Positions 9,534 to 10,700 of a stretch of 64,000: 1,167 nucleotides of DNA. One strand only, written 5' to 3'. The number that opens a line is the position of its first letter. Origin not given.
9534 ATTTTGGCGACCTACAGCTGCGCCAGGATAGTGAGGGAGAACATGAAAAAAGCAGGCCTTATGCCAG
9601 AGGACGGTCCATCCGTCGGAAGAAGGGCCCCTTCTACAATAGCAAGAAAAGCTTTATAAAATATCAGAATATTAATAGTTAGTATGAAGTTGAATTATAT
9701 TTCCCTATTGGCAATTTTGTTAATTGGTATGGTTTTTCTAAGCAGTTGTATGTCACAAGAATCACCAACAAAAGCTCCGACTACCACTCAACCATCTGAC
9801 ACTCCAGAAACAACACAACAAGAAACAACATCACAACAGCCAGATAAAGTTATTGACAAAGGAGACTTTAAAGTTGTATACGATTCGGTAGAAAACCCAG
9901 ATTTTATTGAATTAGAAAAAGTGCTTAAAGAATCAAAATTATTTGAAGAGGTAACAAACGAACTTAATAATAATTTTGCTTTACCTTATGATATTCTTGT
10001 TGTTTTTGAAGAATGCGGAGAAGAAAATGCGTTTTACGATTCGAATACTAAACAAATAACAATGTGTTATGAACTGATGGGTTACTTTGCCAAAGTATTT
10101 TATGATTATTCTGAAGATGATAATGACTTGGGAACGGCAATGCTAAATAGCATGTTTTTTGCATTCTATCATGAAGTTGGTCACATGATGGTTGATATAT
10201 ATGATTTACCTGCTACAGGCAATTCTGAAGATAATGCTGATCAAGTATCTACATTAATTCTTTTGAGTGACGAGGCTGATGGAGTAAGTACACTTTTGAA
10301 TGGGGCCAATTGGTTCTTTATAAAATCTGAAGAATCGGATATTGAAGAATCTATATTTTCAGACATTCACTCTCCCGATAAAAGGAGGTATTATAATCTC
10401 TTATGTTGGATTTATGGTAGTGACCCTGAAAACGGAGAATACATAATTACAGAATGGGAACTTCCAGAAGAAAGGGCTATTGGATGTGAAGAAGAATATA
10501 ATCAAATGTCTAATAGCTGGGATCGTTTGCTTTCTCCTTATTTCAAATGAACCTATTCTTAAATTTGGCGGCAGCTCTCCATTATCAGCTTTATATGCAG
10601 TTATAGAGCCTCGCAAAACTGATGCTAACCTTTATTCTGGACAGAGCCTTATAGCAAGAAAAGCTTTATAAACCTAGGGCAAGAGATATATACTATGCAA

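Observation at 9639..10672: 1-kb cassette carrying a secreted HExxH metallopeptidase, bracketed by perfect 22-bp direct repeats at the 3' end of an mnmC-like gene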

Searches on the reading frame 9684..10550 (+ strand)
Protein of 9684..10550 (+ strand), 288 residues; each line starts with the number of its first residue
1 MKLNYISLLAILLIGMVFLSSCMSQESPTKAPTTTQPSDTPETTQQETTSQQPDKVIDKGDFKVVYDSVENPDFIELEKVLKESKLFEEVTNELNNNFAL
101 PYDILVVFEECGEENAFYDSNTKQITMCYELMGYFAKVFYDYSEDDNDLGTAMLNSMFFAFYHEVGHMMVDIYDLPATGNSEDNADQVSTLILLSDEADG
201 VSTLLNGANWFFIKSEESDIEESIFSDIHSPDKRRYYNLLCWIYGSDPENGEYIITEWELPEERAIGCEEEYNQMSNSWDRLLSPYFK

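Call 7: search_protein_families(library=pfam, proteins=[window:9684-10550:+], max_evalue=0.01)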
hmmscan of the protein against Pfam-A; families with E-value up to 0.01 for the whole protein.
window:9684-10550:+ (288 aa): 1 family
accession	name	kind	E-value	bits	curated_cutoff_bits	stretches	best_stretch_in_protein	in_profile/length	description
PF14247.12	DUF4344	-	1.5e-70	237.8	29.6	1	66-283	1-220/220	Putative metallopeptidase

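Call 9: find_encoding_contigs(protein=window:9684-10550:+, flank=6000, max_places=10)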
Protein window:9684-10550:+ (288 aa): no gene with exactly this product is on record in the collection.

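Call 10: find_homologous_proteins(query=window:9684-10550:+)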
Query window:9684-10550:+ (288 aa): 109 proteins with E <= 0.001 among 848 candidates.
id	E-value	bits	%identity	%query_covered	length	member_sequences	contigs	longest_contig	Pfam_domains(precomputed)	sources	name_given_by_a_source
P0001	1.6e-191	653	100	100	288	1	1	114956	PF14247.13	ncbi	-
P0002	2.3e-114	400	64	98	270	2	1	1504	PF14247.13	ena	-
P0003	4.5e-114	399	71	85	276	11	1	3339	PF14247.13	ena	-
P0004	1.0e-111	391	62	97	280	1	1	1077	PF14247.13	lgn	-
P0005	1.8e-111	390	64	98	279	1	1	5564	PF14247.13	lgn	-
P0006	1.0e-110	388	69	80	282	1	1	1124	PF14247.13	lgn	-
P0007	1.6e-110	387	61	98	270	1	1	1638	PF14247.13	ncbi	-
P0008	3.1e-109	383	60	98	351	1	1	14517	PF14247.13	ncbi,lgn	-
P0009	6.5e-109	382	68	83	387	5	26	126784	PF14247.13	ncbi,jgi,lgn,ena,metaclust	metaclust:\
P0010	2.4e-108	380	60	98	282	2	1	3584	PF14247.13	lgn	-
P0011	9.0e-108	378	60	100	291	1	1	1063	PF14247.13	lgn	-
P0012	3.6e-106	373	58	98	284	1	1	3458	PF14247.13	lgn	-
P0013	5.8e-103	363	56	100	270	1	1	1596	PF14247.13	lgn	-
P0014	1.8e-100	354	63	85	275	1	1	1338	PF14247.13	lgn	-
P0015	1.3e-87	312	48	100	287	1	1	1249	PF14247.13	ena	-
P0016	5.0e-80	287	49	97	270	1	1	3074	PF14247.13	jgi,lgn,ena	-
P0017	5.9e-78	280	44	98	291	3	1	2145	PF14247.13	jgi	jgi:hypothetical protein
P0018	1.8e-76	276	44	93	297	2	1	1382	PF14247.13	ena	-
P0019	3.4e-75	271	46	96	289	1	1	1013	PF14247.13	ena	-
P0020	9.5e-75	270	76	52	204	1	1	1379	PF14247.13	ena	-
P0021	1.3e-68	250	48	80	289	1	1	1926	PF14247.13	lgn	-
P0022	2.9e-67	245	39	99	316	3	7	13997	PF14247.13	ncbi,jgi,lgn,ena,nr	ncbi:MAG TPA: DUF4344 domain-containing metallopeptidase [Candidatus Nanoarchaeia archaeon]|nr:DUF43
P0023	3.3e-64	235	43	92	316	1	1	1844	PF14247.13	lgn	-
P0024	1.4e-61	227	40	97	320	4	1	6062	PF14247.13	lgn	-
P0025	7.7e-61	224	39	98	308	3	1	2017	PF14247.13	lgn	-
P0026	1.2e-60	224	40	100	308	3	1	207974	PF14247.13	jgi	jgi:hypothetical protein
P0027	5.9e-60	221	39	93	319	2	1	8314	PF14247.13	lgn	-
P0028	2.2e-59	220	38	100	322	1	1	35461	PF14247.13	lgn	-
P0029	4.4e-59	219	40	90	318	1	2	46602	PF14247.13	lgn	-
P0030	2.2e-58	216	44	86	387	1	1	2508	PF14247.13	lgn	-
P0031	2.4e-58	216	38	97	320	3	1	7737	PF14247.13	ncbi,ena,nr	ncbi:MAG TPA: DUF4344 domain-containing metallopeptidase [Thermoanaerobaculia bacterium]|nr:DUF4344 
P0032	3.6e-58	216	38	92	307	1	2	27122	PF14247.13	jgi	jgi:hypothetical protein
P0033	5.2e-58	215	39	90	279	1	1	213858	PF14247.13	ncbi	ncbi:MAG TPA: DUF4344 domain-containing metallopeptidase [Thermoanaerobaculia bacterium]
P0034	1.7e-57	213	39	97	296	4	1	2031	PF14247.13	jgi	-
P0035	3.4e-57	212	43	80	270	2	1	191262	PF14247.13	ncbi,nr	ncbi:MAG TPA: DUF4344 domain-containing metallopeptidase [Thermoanaerobaculia bacterium]|nr:DUF4344 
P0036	4.9e-53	199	40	80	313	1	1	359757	PF14247.13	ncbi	-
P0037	1.7e-52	197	39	84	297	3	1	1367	PF14247.13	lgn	-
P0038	3.2e-52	196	41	84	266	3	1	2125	PF14247.13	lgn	-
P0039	4.7e-52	196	37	100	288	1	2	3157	PF14247.13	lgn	-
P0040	1.0e-51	194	35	100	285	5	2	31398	PF14247.13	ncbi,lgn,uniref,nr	ncbi:hypothetical protein NGTWS1702_32560 [Mycolicibacterium cyprinidarum]|uniref:Metallopeptidase D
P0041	1.2e-51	194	39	85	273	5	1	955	PF14247.13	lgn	-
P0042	3.3e-51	193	41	86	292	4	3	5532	PF14247.13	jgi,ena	-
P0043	3.9e-51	192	37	100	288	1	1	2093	PF14247.13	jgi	-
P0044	4.6e-51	192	36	95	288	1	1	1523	PF14247.13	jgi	jgi:hypothetical protein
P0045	1.3e-50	191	39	82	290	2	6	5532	PF14247.13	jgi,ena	jgi:hypothetical protein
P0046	1.4e-50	191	36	100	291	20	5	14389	PF14247.13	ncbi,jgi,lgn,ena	jgi:hypothetical protein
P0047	1.9e-50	190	35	98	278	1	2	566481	PF14247.13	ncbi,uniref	ncbi:DUF4344 domain-containing metallopeptidase [Mycolicibacterium pulveris]|uniref:DUF4344 domain-c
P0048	1.9e-50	190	35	100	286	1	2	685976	PF14247.13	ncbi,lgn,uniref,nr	ncbi:hypothetical protein H7J88_19130 [Mycolicibacterium flavescens]|uniref:Metallopeptidase DUF4344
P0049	2.1e-50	190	42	84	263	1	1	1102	PF14247.13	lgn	-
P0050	2.9e-50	190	38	100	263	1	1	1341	PF14247.13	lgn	-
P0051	8.1e-50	188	37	92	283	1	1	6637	PF14247.13,PF10463.16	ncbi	-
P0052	1.2e-49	188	39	81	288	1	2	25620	PF14247.13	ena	-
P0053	2.1e-49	187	34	98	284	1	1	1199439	PF14247.13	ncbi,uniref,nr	ncbi:DUF4344 domain-containing metallopeptidase [Mycobacterium sp. 236(2023)]|uniref:DUF4344 domain-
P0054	2.5e-49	187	37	80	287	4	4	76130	PF14247.13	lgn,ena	-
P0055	2.8e-49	186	40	80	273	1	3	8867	PF14247.13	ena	-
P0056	3.3e-49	186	39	81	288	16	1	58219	PF14247.13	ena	-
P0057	4.4e-49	186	39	81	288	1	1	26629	PF14247.13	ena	-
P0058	4.5e-49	186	39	81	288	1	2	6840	PF14247.13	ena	-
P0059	5.0e-49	186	35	100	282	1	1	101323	PF14247.13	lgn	-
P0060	1.1e-48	184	38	81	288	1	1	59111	PF14247.13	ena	-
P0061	1.2e-48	184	38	81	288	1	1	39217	PF14247.13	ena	-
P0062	6.3e-48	182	35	94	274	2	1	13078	PF14247.13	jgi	jgi:hypothetical protein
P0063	1.4e-47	181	35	100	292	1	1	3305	PF14247.13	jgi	jgi:hypothetical protein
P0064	1.7e-47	181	34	98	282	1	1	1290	PF14247.13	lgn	-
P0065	3.1e-47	180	40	80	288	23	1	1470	PF14247.13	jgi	-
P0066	3.3e-47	180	41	81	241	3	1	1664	PF14247.13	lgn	-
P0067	5.8e-47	179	35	98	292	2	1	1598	PF14247.13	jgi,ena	-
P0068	7.4e-47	178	37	83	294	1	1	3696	PF14247.13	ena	-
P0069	1.5e-46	177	34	100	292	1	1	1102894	PF14247.13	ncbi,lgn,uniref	ncbi:DUF4344 domain-containing metallopeptidase [Mycobacterium sp. 2YAF39]|uniref:DUF4344 domain-con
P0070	1.7e-46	177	35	85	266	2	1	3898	PF14247.13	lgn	-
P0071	2.7e-46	177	39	81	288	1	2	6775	PF14247.13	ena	-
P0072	2.7e-46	177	39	81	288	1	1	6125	PF14247.13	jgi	-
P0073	3.8e-46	176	34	98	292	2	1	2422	PF14247.13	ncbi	-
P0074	4.1e-46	176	34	100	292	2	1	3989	PF14247.13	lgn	-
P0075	4.2e-46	176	39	81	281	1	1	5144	PF14247.13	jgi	jgi:hypothetical protein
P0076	5.2e-46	176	35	100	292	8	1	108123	PF14247.13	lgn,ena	-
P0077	6.8e-46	175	40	80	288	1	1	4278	PF14247.13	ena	-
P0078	9.2e-46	175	40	78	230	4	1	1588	PF14247.13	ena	-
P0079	1.1e-45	175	39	81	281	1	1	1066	PF14247.13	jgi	jgi:hypothetical protein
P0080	1.2e-45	175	38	80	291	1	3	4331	PF14247.13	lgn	-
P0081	1.2e-45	175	35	80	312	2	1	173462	PF14247.13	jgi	jgi:hypothetical protein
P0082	3.1e-45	173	34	98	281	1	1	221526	PF14247.13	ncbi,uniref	ncbi:DUF4344 domain-containing metallopeptidase [Mycolicibacterium vaccae]|uniref:DUF4344 domain-con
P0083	4.2e-45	173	34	100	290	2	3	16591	PF14247.13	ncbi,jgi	jgi:hypothetical protein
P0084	6.9e-45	172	36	84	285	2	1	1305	PF14247.13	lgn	-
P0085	7.4e-45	172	41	81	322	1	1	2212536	PF14247.13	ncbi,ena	-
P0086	8.4e-45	172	34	100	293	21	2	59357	PF14247.13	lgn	-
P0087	9.9e-45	171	35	100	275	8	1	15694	PF14247.13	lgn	-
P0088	2.0e-44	171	37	81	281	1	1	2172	PF14247.13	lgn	-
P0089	1.2e-43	168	39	78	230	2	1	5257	PF14247.13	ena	-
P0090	1.1e-42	165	34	100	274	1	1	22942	PF14247.13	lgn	-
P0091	1.2e-42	165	34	100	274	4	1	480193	PF14247.13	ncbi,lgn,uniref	ncbi:DUF4344 domain-containing metallopeptidase [Nonomuraea sp. bgisy101]|uniref:DUF4344 domain-cont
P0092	3.1e-42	163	39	80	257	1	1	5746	PF14247.13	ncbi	ncbi:MAG: DUF4344 domain-containing metallopeptidase [Cyanobacteria bacterium J06636_16]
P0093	5.7e-42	162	41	76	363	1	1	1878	PF14247.13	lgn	-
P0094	6.9e-42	162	43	67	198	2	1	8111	PF14247.13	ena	-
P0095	1.2e-40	158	36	80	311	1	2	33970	PF14247.13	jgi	jgi:hypothetical protein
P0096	1.6e-40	158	36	86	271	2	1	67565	PF14247.13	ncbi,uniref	ncbi:DUF4344 domain-containing metallopeptidase [Nonomuraea sp. NPDC005983]|uniref:DUF4344 domain-co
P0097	2.0e-40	157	37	53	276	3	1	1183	PF14247.13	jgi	jgi:hypothetical protein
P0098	1.3e-39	155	35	100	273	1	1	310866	PF14247.13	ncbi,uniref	ncbi:DUF4344 domain-containing metallopeptidase [Nonomuraea sp. NPDC050394]|uniref:DUF4344 domain-co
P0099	3.8e-39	153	31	96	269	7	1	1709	PF14247.13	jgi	jgi:hypothetical protein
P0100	1.6e-38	151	33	97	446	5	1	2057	PF14247.13,PF14903.12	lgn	-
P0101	1.9e-38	151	36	49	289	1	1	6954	PF14247.13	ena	-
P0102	1.6e-37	148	38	49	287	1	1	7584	PF14247.13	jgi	jgi:hypothetical protein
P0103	8.8e-37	145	37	47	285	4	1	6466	PF14247.13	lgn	-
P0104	2.5e-29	121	38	48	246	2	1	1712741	PF14247.13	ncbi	-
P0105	2.5e-24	105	37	59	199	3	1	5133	PF14247.13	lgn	-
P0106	1.5e-19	89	35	49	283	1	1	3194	PF14247.13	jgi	jgi:hypothetical protein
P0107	2.3e-17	82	31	41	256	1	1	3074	PF14247.13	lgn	-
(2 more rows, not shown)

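Call 12: find_encoding_contigs(protein=P0009, flank=5000, max_places=6)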
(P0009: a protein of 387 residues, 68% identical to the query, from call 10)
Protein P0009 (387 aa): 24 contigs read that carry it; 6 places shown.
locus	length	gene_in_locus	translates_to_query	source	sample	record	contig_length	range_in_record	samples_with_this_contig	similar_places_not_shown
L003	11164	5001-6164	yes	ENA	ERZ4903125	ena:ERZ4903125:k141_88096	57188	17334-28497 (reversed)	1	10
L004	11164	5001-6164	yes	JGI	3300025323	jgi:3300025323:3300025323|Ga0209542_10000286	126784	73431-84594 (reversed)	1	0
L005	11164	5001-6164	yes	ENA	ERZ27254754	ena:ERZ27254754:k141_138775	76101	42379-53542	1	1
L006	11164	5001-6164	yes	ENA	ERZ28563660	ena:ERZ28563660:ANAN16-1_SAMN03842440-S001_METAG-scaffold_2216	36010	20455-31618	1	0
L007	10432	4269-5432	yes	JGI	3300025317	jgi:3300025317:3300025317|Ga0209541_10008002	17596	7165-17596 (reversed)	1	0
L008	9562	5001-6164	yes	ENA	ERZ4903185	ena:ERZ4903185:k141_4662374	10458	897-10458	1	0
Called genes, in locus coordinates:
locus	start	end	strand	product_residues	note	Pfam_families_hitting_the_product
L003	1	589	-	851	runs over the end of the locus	PF00690:Cation_ATPase_N, PF00122:E1-E2_ATPase, PF00702:Hydrolase, PF13246:Cation_ATPase, PF00689:Cation_ATPase_C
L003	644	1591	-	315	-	PF01073:3Beta_HSD, PF01370:Epimerase, PF02719:Polysacc_synt_2 (faint), PF04321:RmlD_sub_bind, PF07993:NAD_binding_4 (faint), PF16363:GDP_Man_Dehyd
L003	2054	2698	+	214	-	PF02585:PIG-L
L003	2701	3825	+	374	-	PF01702:TGT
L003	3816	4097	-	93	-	-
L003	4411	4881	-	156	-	PF02353:CMAS (faint), PF13489:Methyltransf_23, PF01209:Ubie_methyltran, PF13847:Methyltransf_31, PF08241:Methyltransf_11, PF08242:Methyltransf_12, PF13649:Methyltransf_25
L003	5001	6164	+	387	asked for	PF14247:DUF4344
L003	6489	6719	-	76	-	-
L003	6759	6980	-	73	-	-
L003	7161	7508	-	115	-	-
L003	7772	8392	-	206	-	-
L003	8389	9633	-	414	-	PF00155:Aminotran_1_2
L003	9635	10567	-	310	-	PF04055:Radical_SAM, PF13353:Fer4_12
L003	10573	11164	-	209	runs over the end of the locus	-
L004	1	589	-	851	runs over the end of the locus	PF00690:Cation_ATPase_N, PF00122:E1-E2_ATPase, PF00702:Hydrolase, PF13246:Cation_ATPase, PF00689:Cation_ATPase_C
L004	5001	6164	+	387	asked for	PF14247:DUF4344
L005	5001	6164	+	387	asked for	PF14247:DUF4344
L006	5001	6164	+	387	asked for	PF14247:DUF4344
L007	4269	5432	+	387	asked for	PF14247:DUF4344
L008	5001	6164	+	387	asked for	PF14247:DUF4344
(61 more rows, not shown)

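Call 13: find_encoding_contigs(protein=P0008, flank=5000, max_places=4)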
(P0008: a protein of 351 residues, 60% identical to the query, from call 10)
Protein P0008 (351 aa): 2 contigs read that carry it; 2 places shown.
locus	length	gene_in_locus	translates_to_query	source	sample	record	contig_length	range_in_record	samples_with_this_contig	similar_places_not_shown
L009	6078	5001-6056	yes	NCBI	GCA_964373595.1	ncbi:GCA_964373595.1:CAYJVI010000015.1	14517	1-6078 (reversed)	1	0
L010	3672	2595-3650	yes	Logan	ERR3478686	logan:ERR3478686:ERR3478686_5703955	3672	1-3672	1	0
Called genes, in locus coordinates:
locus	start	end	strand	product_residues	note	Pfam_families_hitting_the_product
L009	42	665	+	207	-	PF00857:Isochorismatase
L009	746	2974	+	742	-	PF00330:Aconitase, PF00694:Aconitase_C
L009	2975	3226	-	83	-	-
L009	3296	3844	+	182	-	-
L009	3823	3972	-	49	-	-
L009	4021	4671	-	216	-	-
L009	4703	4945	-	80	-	PF14947:HTH_45 (weak)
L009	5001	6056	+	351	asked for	PF14247:DUF4344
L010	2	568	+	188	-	?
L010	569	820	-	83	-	-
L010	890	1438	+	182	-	-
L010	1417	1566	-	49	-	-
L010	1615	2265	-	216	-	-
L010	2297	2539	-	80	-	PF14947:HTH_45 (weak)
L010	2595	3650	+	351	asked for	PF14247:DUF4344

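Call 14: find_encoding_contigs(protein=P0005, flank=5000, max_places=4)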
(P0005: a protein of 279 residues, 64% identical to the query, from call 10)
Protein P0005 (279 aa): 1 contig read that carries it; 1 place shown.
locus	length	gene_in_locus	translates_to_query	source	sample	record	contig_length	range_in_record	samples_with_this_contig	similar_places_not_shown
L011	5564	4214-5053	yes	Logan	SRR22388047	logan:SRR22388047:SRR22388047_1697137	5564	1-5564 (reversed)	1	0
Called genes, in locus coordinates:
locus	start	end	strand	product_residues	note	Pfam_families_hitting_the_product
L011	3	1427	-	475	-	?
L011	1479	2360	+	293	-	PF01944:SpoIIM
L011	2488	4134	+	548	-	-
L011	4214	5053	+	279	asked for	PF14247:DUF4344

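Call 23: find_related_loci(query=window:9684-10550:+, collection=viral_contigs, flank=5000)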
Query window:9684-10550:+ (288 aa) in viral_contigs; peptide patterns used: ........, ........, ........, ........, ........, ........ (x = any residue, [..] = any of these).
10 stretches matched a pattern, but none encodes a relative of the query by tblastn (E <= 1e-3).

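Call 36: search_solved_structures(query=window:9684-10550:+, max_evalue=1)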
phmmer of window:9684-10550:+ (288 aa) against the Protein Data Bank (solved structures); distinct sequences matched with E-value up to 1: 0.

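Call 63: list_cluster_members(proteins=[P0001, P0110, P0008, P0153, P0003])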
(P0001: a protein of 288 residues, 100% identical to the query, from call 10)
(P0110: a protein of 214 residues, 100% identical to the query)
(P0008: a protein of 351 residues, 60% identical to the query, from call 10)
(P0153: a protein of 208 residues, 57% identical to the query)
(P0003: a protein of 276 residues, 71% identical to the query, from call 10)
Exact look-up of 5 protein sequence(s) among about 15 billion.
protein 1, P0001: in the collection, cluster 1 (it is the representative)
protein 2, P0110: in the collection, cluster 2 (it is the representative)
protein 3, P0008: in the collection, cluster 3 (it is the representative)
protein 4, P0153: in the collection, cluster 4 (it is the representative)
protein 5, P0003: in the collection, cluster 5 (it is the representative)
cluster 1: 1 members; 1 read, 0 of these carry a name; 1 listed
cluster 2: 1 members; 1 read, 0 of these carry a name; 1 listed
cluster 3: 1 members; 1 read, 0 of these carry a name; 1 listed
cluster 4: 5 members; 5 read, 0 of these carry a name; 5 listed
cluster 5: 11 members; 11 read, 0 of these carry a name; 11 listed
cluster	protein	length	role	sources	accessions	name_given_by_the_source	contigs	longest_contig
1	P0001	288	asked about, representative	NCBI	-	-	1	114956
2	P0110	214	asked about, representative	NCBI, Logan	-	-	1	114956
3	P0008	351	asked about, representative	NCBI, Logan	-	-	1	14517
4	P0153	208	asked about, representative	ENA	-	-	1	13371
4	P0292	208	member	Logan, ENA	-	-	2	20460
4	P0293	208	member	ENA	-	-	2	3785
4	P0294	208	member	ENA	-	-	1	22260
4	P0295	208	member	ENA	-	-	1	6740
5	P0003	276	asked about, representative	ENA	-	-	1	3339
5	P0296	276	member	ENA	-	-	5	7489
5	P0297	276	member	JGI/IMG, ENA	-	-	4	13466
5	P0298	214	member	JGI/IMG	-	-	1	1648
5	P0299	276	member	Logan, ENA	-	-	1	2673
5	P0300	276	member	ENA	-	-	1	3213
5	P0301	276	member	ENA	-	-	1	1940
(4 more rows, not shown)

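Call 67: predict_structure(alignment_id=A2)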
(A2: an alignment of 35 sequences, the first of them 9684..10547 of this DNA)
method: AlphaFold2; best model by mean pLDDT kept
length: 288 residues; sequences in the alignment: 35
mean_pLDDT: 87.0   pTM: 0.81
mean pLDDT of the five models: 87.0, 86.9, 85.4, 85.3, 85.0
residues with pLDDT >= 90: 206; 70-90: 20; 50-70: 51; < 50: 11
segments of 3 or more residues with pLDDT < 50: 1-3, 21-23, 226-228
pLDDT, mean of each block of 10 residues (from residue 1): 54 60 52 62 61 85 97 92 96 97 98 97 98 95 95 97 98 94 97 92 97 83 53 93 97 96 97 97 95
secondary structure, 60 per line:
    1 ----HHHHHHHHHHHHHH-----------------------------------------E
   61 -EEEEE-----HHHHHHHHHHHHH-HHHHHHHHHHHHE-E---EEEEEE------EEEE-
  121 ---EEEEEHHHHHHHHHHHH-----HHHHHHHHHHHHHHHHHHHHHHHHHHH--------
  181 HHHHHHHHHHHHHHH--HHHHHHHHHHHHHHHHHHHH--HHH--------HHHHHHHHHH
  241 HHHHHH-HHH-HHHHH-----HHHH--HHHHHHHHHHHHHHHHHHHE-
elements in order: H5-18 E62-66 H72-84 H86-97 E104-109 E116-119 E124-128 H129-140 H146-172 H181-195 H198-217 H231-246 H252-256 H262-265 H268-286

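Call 70: fold_search(model_id=the predicted structure, library=pdb)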
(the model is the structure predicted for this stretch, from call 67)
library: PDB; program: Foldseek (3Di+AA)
matches with E <= 10: 142; with E <= 0.001: 0
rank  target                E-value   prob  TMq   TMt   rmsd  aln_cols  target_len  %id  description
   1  9cs4_z                5.0e-01  0.07  0.12  0.08  28.2       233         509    9  TRiC-ADP-S3 (released 2025-01-22)
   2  6mq5_A                5.6e-01  0.13  0.15  0.18  17.0       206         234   14  Structure of human CLASP1 TOG1 (released 2019-07-17)
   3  3dw8_A                1.1e+00  0.07  0.14  0.08  14.8       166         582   14  Structure of a Protein Phosphatase 2A Holoenzyme with B55 subunit (released 2008-10-07)
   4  6yxq_B                1.2e+00  0.06  0.15  0.12  16.7       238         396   11  Crystal structure of a DNA repair complex ASCC3-ASCC2 (released 2020-09-30)
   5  6mzf_S                1.6e+00  0.07  0.14  0.10  15.7       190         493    6  Structural Basis of Tubulin Recruitment and Assembly by Microtubule Polymerases with Tumor Overexpressed Gene (TOG) Do (released 2018-11-28)
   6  6mzf_Z                1.6e+00  0.06  0.14  0.10  15.6       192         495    7  Structural Basis of Tubulin Recruitment and Assembly by Microtubule Polymerases with Tumor Overexpressed Gene (TOG) Do (released 2018-11-28)
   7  1ylm_A                1.7e+00  0.10  0.16  0.27  10.7       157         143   10  Structure of Cytosolic Protein of Unknown Function YutE from Bacillus subtilis (released 2005-03-01)
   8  5cwf_C                1.8e+00  0.11  0.18  0.25  12.2       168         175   10  Crystal structure of de novo designed helical repeat protein DHR8 (released 2015-12-16)
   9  8afz_B                1.8e+00  0.04  0.13  0.11  29.8       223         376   12  Architecture of the ESCPE-1 membrane coat (released 2023-06-21)
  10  6j5i_B                1.9e+00  0.03  0.14  0.10  16.3       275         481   11  Cryo-EM structure of the mammalian DP-state ATP synthase (released 2019-06-26)
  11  7njq_B                2.0e+00  0.04  0.15  0.11  13.8       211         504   12  Mycobacterium smegmatis ATP synthase state 3a (released 2021-10-27)
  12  6tmh_A                2.0e+00  0.04  0.15  0.11  18.8       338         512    9  Cryo-EM structure of Toxoplasma gondii mitochondrial ATP synthase dimer, OSCP/F1/c-ring model (released 2020-12-16)
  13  9h3c                  2.2e+00  0.06  0.14  0.17  16.9       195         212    5  De novo designed alpha helical toroidal protein with a Ru-cofactor (released 2025-10-22)
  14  6dr3                  2.5e+00  0.05  0.12  0.15  16.3       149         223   10  Crystal structure of E. coli LpoA amino terminal domain (released 2019-05-08)
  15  6mze_S                2.6e+00  0.05  0.14  0.10  15.6       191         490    7  Structural Basis of Tubulin Recruitment and Assembly by Microtubule Polymerases with Tumor Overexpressed Gene (TOG) Do (released 2018-11-28)
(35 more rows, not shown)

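Call 76: find_related_loci(query=A2, collection=viral_contigs, flank=5000)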
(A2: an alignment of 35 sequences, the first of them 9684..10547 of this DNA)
Query A2 (288 aa) in viral_contigs; peptide patterns used: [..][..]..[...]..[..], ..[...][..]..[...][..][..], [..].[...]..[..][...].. (x = any residue, [..] = any of these).
173 stretches matched a pattern; 1 encode a relative of the query (tblastn E <= 1e-3); 1 distinct loci.
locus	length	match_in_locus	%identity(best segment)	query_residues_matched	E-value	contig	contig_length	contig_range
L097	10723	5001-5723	31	58-288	3e-31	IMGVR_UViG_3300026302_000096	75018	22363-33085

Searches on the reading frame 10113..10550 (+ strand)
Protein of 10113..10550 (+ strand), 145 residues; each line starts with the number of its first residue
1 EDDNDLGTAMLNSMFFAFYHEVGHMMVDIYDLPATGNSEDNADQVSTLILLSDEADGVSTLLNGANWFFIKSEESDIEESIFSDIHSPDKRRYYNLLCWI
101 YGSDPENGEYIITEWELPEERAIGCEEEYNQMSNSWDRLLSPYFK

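Call 28: find_encoding_contigs(protein=window:10113-10550:+, flank=3000, max_places=4)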
Protein window:10113-10550:+ (145 aa): no gene with exactly this product is on record in the collection.
